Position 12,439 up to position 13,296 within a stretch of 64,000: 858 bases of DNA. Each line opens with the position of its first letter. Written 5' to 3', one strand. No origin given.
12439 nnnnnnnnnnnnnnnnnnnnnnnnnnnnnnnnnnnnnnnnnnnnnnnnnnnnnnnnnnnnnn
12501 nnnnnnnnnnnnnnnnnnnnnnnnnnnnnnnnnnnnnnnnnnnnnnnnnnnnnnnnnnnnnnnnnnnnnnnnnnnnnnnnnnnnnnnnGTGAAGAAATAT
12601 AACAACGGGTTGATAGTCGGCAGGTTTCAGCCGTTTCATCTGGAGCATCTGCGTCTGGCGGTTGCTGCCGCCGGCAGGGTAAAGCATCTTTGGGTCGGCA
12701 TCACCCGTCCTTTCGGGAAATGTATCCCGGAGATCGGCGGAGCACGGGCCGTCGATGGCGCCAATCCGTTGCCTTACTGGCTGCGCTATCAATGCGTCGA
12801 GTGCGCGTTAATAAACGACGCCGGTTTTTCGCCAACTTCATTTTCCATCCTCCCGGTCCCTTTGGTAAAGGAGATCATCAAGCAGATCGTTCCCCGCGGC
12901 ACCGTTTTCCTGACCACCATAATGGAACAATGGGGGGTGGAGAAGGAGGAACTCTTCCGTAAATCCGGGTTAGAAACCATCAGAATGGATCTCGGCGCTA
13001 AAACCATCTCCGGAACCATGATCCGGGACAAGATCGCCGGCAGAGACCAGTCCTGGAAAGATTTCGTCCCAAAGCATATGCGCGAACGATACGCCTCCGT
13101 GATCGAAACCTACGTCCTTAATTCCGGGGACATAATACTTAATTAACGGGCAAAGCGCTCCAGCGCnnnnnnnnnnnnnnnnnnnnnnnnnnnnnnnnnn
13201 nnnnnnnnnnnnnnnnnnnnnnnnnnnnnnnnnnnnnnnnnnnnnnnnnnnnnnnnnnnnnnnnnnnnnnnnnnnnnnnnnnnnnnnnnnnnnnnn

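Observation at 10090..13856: Promoter-led five-gene cassette: sulfotransferase, cysteine desulfurase, APS kinase, NadM-like nucleotidyltransferase, PhnN-like kinase. PAPS module without an ATP sulfurylase.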

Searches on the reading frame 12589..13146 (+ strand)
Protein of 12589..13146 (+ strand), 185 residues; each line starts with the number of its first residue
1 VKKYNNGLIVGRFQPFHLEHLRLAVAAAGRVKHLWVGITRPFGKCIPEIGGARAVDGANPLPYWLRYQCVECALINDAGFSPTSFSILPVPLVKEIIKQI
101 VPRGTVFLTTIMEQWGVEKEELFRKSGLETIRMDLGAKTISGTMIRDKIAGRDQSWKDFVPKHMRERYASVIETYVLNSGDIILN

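Call 3: search_protein_families(library=pfam, proteins=[window:12589-13146:+], max_evalue=0.1)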
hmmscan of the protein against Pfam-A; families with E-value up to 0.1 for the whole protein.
window:12589-13146:+ (185 aa): 2 families
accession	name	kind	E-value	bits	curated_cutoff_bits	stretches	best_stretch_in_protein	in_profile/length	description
PF01467.32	CTP_transf_like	-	0.00013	22.6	21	1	8-41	1-35/133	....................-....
PF12644.12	DUF3782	-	0.033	14.8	24.4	1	100-148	23-70/78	Protein of unknown function (DUF3782)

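Call 4: search_protein_families(library=ncbifam, proteins=[window:12589-13146:+], max_evalue=0.1)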
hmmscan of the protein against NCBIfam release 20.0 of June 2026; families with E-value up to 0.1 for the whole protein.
window:12589-13146:+ (185 aa): 12 families
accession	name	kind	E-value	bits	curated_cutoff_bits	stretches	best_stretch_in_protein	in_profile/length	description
NF002243.0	PRK01153.1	subfamily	5.5e-08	32.6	127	2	7-38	3-34/175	nicotinamide-nucleotide adenylyltransferase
TIGR01527.1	arch_NMN_Atrans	equivalog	1.2e-07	31.4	181.2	1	7-39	2-34/167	nicotinamide-nucleotide adenylyltransferase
NF005988.0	PRK08099.1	equivalog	0.00021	20.6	201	1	2-38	62-98/411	multifunctional transcriptional regulator/nicotinamide-nucleotide adenylyltransferase/ribosylnicotinamide kinase NadR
NF000841.0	PRK00071.1-4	equivalog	0.00034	20.4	197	0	111-165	130-183/194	nicotinate-nucleotide adenylyltransferase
NF003791.0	PRK05379.2-3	equivalog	0.00052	19.3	409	1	2-34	3-35/340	bifunctional nicotinamide-nucleotide adenylyltransferase/Nudix hydroxylase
TIGR00482.1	TIGR00482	equivalog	0.0019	18.3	112.45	0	136-165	157-185/194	nicotinate (nicotinamide) nucleotide adenylyltransferase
TIGR00125.1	cyt_tran_rel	domain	0.002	18.3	27.7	1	7-39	2-34/65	adenylyltransferase/cytidyltransferase family protein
NF000840.1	PRK00071.1-3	equivalog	0.0049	16.3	150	0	3-31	5-33/201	nicotinate-nucleotide adenylyltransferase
NF000839.0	PRK00071.1-1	equivalog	0.011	15.7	187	0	7-32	9-34/219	nicotinate-nucleotide adenylyltransferase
NF010365.0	PRK13793.1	equivalog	0.033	13.8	198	1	1-24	1-24/196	nicotinate-nicotinamide nucleotide adenylyltransferase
NF003788.0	PRK05379.1-5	equivalog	0.058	12.7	354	1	3-38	4-39/351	bifunctional nicotinamide-nucleotide adenylyltransferase/Nudix hydroxylase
NF003785.0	PRK05379.1-1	equivalog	0.073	12.3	418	1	4-42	2-40/347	bifunctional nicotinamide-nucleotide adenylyltransferase/Nudix hydroxylase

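Call 8: find_homologous_proteins(query=window:12589-13146:+)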
Query window:12589-13146:+ (185 aa): 22 proteins with E <= 0.001 among 162 candidates.
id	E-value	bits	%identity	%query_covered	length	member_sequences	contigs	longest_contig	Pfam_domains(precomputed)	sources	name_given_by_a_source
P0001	7.7e-121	419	99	100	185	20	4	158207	-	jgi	-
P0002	2.4e-95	336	78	100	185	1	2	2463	PF01467.33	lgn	-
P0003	2.1e-86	306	76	95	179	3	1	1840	-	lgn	-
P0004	9.9e-75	268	68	95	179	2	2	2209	PF01467.33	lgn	-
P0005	2.3e-72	261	63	95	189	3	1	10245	PF01467.33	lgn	-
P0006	1.2e-71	258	63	94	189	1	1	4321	PF01467.33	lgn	-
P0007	4.9e-69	250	61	94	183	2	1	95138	PF01467.33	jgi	jgi:cytidyltransferase-like protein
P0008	6.7e-69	249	62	94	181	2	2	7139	PF01467.33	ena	-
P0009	1.0e-68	249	59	95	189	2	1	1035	PF01467.33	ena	-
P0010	3.6e-68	247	62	94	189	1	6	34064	PF01467.33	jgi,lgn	-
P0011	3.0e-67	244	60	96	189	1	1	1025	PF01467.33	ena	-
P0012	8.8e-67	243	63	94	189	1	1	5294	PF01467.33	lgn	-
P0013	8.9e-67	243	62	95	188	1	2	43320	PF01467.33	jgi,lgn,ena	-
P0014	1.7e-64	235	59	97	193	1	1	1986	-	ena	-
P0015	3.3e-64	234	60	94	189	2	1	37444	PF01467.33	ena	-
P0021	7.0e-16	77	35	85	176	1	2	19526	PF01467.33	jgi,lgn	jgi:nicotinamide-nucleotide adenylyltransferase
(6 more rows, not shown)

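Call 9: find_encoding_contigs(protein=window:12589-13146:+, flank=10000, max_places=6)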
Protein window:12589-13146:+ (185 aa): 10 contigs read that carry it; 6 places shown.
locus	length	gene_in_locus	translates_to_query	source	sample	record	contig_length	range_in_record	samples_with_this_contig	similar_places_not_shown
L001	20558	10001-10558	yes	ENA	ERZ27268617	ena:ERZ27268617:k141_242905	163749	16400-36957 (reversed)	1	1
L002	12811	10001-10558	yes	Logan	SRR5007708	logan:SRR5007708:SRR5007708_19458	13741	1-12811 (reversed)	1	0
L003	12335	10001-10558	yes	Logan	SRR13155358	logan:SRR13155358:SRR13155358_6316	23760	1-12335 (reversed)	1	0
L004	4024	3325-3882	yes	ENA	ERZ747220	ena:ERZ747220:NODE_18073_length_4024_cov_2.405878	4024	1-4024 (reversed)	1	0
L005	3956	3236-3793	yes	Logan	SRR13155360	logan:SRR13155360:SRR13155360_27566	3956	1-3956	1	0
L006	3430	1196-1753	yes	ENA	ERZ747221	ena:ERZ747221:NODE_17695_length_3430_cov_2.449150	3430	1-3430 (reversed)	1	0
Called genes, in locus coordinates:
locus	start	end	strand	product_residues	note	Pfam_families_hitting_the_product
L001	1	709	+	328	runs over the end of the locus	PF00490:ALAD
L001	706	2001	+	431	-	PF00202:Aminotran_3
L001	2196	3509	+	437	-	PF04055:Radical_SAM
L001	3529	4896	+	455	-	PF00005:ABC_tran, PF02463:SMC_N (faint), PF13191:AAA_16 (faint), PF13401:AAA_22 (faint), PF13476:AAA_23 (faint), PF13555:AAA_29 (faint), PF13304:AAA_21 (faint), PF00005:ABC_tran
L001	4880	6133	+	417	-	PF02361:CbiQ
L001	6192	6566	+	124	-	PF01451:LMWPc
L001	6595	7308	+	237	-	PF00753:Lactamase_B (weak), PF12706:Lactamase_B_2 (weak)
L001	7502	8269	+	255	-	-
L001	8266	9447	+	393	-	PF00266:Aminotran_5, PF01212:Beta_elim_lyase, PF01041:DegT_DnrJ_EryC1 (faint)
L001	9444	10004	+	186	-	PF06414:Zeta_toxin (weak), PF01583:APS_kinase, PF13238:AAA_18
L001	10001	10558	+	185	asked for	-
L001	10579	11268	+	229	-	-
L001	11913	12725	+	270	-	PF02535:Zip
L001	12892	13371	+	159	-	PF00210:Ferritin, PF02915:Rubrerythrin (faint)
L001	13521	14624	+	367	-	PF00892:EamA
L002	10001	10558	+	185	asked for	-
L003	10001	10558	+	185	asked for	-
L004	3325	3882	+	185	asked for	-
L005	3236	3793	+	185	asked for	-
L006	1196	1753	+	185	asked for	-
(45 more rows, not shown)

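Call 10: find_encoding_contigs(protein=P0007, flank=10000, max_places=2)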
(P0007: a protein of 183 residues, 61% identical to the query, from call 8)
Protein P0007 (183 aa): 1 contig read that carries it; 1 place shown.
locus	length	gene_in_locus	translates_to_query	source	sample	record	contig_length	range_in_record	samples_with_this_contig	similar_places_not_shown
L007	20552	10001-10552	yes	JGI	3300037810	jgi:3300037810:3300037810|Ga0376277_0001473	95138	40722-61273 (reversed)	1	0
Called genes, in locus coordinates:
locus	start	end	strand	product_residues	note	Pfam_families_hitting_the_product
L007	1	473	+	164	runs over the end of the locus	PF19480:DUF6016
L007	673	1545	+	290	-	PF04055:Radical_SAM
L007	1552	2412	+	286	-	PF04055:Radical_SAM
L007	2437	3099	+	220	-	PF05175:MTS (weak), PF13489:Methyltransf_23, PF13847:Methyltransf_31, PF08241:Methyltransf_11, PF08242:Methyltransf_12, PF13649:Methyltransf_25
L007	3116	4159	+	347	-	PF04055:Radical_SAM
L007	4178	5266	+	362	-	PF04055:Radical_SAM, PF13186:SPASM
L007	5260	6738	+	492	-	PF13231:PMT_2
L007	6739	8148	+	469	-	PF00202:Aminotran_3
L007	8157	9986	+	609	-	PF08309:LVIVD (faint), PF23775:Beta-prop_RIG_2nd (faint), PF25171:Beta-prop_WDR36-Utp21_1st (faint)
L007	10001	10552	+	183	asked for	PF01467:CTP_transf_like (weak)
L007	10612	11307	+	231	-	PF00625:Guanylate_kin (weak)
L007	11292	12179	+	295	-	PF00892:EamA, PF03151:TPT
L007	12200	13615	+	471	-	PF02310:B12-binding, PF04055:Radical_SAM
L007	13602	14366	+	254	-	PF13489:Methyltransf_23, PF01209:Ubie_methyltran, PF13847:Methyltransf_31, PF08241:Methyltransf_11, PF08242:Methyltransf_12 (weak), PF13649:Methyltransf_25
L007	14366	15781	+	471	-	PF00884:Sulfatase, PF01663:Phosphodiest, PF02995:DUF229 (weak), PF16347:SGSH_C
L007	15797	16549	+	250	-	PF01925:TauE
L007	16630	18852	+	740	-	-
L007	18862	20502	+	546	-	PF02543:Carbam_trans_N, PF16861:Carbam_trans_C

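Call 11: find_encoding_contigs(protein=P0013, flank=10000, max_places=2)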
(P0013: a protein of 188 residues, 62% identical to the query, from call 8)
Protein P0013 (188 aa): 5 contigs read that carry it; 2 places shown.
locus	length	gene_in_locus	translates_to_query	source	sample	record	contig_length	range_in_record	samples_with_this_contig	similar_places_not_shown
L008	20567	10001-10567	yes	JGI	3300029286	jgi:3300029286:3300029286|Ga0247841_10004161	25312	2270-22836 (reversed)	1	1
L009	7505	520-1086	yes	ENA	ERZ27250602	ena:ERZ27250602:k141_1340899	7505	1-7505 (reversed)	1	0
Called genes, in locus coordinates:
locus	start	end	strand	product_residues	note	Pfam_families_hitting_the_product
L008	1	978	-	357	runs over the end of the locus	PF13472:Lipase_GDSL_2 (weak)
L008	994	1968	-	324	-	-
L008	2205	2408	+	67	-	PF19451:DUF5989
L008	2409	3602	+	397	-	PF00657:Lipase_GDSL (faint), PF13472:Lipase_GDSL_2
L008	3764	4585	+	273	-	-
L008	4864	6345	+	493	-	PF25182:NonGDSL (weak), PF13472:Lipase_GDSL_2 (weak), PF13431:TPR_17 (weak), PF25062:ARM_TT21_N (weak), PF13424:TPR_12 (weak), PF13432:TPR_16 (weak), PF00515:TPR_1 (weak), PF07719:TPR_2 (weak), +17 more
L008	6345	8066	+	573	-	-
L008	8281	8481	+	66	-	-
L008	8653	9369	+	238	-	-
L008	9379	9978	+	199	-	PF01583:APS_kinase, PF13238:AAA_18 (faint), PF13671:AAA_33 (weak)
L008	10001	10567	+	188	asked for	PF01467:CTP_transf_like (faint)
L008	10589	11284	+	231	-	-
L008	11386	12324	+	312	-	PF00535:Glycos_transf_2, PF13641:Glyco_tranf_2_3, PF13632:Glyco_trans_2_3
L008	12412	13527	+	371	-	PF04932:Wzy_C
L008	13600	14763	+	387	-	PF13477:Glyco_trans_4_2, PF13439:Glyco_transf_4, PF13579:Glyco_trans_4_4, PF00534:Glycos_transf_1, PF13692:Glyco_trans_1_4, PF13524:Glyco_trans_1_2 (weak)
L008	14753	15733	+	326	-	PF00953:Glycos_transf_4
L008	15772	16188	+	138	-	PF01894:YjbQ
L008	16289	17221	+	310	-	PF01661:Macro, PF00293:NUDIX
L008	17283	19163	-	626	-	PF00270:DEAD, PF04851:ResIII, PF20720:nSTAND3 (faint), PF22527:DEXQc_Suv3 (faint), PF00271:Helicase_C (faint), PF08148:DSHCT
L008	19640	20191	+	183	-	PF12654:DUF3786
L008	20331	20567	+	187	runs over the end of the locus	PF00565:SNase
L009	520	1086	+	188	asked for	PF01467:CTP_transf_like (faint)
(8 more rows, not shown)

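Call 12: find_encoding_contigs(protein=P0015, flank=10000, max_places=2)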
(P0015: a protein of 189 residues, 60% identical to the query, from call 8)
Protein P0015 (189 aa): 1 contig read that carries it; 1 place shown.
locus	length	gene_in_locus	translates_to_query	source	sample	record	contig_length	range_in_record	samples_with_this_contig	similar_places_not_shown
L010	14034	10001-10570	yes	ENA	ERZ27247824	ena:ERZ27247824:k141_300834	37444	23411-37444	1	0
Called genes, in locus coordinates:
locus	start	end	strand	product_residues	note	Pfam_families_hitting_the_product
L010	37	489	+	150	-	PF19480:DUF6016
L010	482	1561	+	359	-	PF04055:Radical_SAM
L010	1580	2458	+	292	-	PF04055:Radical_SAM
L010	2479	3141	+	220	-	PF05175:MTS (weak), PF13489:Methyltransf_23, PF13847:Methyltransf_31, PF08241:Methyltransf_11, PF08242:Methyltransf_12, PF13649:Methyltransf_25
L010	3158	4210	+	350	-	PF04055:Radical_SAM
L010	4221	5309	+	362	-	PF04055:Radical_SAM, PF13186:SPASM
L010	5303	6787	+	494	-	PF13231:PMT_2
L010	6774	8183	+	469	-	PF00202:Aminotran_3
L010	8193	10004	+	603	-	PF08309:LVIVD (faint), PF17005:WD40_like (faint), PF23775:Beta-prop_RIG_2nd (faint), PF25171:Beta-prop_WDR36-Utp21_1st (faint)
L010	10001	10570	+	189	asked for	PF01467:CTP_transf_like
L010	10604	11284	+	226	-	-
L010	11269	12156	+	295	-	PF00892:EamA, PF03151:TPT (weak)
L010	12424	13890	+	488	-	PF00657:Lipase_GDSL (faint), PF13472:Lipase_GDSL_2 (weak), PF07719:TPR_2 (faint), PF13428:TPR_14 (faint), PF13432:TPR_16 (faint)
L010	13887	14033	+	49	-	?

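Call 15: find_encoding_contigs(protein=P0010, flank=10000, max_places=2)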
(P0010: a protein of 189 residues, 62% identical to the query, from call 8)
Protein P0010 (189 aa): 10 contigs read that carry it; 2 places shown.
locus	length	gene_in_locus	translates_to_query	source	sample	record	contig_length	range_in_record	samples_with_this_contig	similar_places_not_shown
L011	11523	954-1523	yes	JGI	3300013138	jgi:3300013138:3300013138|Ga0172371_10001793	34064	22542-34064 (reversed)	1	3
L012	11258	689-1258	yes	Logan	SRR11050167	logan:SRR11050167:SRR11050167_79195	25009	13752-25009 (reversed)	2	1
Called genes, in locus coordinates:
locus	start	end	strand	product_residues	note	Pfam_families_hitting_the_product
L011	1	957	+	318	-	?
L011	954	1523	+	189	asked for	PF01467:CTP_transf_like (weak)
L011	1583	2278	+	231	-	PF00625:Guanylate_kin (weak)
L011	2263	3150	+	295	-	PF00892:EamA, PF03151:TPT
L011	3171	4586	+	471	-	PF02310:B12-binding, PF04055:Radical_SAM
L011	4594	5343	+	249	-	PF01209:Ubie_methyltran, PF13489:Methyltransf_23, PF13847:Methyltransf_31, PF08241:Methyltransf_11, PF13649:Methyltransf_25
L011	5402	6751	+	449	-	PF00884:Sulfatase, PF01663:Phosphodiest, PF02995:DUF229 (weak), PF16347:SGSH_C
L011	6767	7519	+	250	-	PF01925:TauE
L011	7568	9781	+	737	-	-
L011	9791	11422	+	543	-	PF02543:Carbam_trans_N, PF16861:Carbam_trans_C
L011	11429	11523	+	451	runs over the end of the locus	PF02310:B12-binding (weak), PF04055:Radical_SAM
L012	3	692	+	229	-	?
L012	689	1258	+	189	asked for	PF01467:CTP_transf_like (weak)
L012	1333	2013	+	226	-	PF00625:Guanylate_kin (weak)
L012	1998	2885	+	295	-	PF00892:EamA, PF03151:TPT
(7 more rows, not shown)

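Call 16: find_encoding_contigs(protein=P0021, flank=10000, max_places=2)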
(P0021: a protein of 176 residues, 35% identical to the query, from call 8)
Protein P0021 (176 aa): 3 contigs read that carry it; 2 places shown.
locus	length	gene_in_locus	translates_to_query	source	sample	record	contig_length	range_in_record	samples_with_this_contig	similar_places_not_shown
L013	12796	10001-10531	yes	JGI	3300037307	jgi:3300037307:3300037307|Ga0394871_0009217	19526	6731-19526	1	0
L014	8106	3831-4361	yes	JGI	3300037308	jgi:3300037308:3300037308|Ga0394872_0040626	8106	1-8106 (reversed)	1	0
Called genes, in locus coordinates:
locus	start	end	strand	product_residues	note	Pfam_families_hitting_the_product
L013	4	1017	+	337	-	PF01636:APH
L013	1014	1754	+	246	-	PF00702:Hydrolase, PF13419:HAD_2, PF13242:Hydrolase_like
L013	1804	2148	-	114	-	PF03992:ABM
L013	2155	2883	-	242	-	PF05036:SPOR, PF00877:NLPC_P60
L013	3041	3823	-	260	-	PF01869:BcrAD_BadFG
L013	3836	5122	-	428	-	PF06050:HGD-D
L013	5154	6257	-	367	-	PF06050:HGD-D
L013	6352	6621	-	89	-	-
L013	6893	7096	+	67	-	PF00313:CSD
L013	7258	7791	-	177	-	PF00293:NUDIX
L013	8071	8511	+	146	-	PF11141:DUF2914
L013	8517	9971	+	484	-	PF02457:DAC, PF07949:YbbR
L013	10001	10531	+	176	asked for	PF01467:CTP_transf_like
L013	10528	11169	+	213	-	PF01066:CDP-OH_P_transf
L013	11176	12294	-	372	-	PF05762:VWA_CoxE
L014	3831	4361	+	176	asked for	PF01467:CTP_transf_like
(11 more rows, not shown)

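Call 17: find_encoding_contigs(protein=P0005, flank=10000, max_places=2)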
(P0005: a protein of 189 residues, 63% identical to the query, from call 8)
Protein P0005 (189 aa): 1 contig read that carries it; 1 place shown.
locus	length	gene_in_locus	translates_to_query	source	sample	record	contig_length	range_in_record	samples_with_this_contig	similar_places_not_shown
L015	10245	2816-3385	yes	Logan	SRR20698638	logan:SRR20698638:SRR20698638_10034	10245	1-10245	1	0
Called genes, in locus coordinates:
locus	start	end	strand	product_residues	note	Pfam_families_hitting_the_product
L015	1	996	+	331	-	?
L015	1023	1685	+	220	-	PF13489:Methyltransf_23, PF01209:Ubie_methyltran, PF02353:CMAS (weak), PF05175:MTS (weak), PF13847:Methyltransf_31, PF08241:Methyltransf_11, PF08242:Methyltransf_12, PF13649:Methyltransf_25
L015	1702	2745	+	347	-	PF04055:Radical_SAM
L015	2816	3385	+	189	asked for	PF01467:CTP_transf_like (weak)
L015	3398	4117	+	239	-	-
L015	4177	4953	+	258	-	-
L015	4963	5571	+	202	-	PF01583:APS_kinase, PF13238:AAA_18 (weak), PF13671:AAA_33 (weak)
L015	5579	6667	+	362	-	PF04055:Radical_SAM, PF13186:SPASM (weak)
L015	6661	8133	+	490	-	PF13231:PMT_2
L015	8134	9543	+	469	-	PF00202:Aminotran_3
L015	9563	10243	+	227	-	?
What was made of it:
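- The operon contains a kinase, a nucleotidyltransferase, a 3'-kinase-type enzyme and a transferase, with methyltransferases nearby in several loci (calls 9, 10, 17).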
